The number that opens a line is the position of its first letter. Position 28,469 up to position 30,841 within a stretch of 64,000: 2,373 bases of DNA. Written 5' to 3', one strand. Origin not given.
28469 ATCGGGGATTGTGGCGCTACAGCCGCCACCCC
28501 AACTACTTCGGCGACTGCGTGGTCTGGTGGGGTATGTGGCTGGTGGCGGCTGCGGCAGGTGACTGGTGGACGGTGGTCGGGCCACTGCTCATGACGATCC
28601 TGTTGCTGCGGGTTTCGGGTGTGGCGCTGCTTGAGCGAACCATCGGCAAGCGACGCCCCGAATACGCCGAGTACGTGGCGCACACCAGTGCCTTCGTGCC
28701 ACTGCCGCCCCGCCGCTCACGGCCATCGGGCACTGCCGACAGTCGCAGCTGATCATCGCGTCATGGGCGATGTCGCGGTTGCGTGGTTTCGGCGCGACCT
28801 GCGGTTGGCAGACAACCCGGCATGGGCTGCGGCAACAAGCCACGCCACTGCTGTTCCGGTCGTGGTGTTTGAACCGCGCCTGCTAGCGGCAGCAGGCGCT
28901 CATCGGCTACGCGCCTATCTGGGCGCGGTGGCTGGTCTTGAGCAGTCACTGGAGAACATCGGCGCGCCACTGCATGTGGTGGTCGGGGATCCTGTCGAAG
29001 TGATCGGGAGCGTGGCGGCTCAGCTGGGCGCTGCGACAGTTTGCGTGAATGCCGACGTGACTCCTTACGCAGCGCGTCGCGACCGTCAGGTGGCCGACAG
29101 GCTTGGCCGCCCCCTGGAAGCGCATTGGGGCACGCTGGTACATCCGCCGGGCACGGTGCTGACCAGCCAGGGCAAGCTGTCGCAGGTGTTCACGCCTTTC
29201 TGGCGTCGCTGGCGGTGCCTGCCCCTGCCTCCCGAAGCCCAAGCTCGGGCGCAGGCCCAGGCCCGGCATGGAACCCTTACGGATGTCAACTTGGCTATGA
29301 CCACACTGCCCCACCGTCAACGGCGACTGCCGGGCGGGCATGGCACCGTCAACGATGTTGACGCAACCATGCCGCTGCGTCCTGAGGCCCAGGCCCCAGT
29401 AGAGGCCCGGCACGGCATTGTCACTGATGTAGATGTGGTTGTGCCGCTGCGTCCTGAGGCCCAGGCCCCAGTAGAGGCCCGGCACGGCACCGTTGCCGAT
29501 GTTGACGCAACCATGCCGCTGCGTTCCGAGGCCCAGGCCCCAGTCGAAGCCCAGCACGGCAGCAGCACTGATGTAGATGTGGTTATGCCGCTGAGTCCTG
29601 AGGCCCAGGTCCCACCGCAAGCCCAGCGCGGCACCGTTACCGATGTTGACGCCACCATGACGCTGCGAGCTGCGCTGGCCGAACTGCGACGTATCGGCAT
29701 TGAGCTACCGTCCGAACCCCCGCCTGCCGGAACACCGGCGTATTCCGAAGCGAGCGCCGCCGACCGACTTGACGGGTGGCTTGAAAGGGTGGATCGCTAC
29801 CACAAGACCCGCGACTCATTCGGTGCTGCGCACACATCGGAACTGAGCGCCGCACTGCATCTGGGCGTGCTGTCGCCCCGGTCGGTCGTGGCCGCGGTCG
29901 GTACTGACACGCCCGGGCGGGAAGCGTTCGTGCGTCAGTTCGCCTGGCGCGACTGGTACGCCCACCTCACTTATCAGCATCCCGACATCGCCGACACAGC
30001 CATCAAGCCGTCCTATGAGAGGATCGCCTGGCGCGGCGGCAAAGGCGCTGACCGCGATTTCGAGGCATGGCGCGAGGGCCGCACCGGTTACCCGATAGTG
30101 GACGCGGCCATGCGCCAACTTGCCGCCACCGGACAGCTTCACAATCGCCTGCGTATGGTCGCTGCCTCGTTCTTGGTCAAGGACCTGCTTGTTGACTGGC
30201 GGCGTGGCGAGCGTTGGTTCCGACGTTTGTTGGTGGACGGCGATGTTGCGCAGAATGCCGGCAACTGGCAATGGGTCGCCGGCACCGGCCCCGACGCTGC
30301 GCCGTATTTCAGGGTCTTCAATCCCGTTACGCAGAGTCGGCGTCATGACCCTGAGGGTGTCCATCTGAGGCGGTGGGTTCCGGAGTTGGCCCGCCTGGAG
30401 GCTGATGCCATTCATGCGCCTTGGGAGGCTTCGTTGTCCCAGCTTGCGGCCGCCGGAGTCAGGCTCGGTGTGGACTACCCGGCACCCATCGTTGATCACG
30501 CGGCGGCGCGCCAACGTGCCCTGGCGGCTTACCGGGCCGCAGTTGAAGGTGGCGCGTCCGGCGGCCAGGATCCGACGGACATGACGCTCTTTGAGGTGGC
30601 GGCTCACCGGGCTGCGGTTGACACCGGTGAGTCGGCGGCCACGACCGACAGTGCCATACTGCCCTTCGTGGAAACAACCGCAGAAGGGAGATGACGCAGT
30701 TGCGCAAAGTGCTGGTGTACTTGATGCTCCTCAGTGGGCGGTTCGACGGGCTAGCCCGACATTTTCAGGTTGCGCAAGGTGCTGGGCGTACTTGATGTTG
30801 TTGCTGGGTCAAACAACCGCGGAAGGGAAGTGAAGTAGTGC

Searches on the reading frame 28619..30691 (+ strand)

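Call 71: search_protein_families(library=pfam, proteins=[window:28619-30691:+], max_evalue=0.0001)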
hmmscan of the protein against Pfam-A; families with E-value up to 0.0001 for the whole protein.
window:28619-30691:+ (691 aa): 2 families
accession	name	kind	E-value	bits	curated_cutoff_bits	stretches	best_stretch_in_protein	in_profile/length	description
PF03441.19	FAD_binding_7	-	5.7e-86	287.5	27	1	437-639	1-202/203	FAD binding domain of DNA photolyase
PF00875.24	DNA_photolyase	-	4.3e-39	134.5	26.6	1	54-200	2-154/164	DNA photolyase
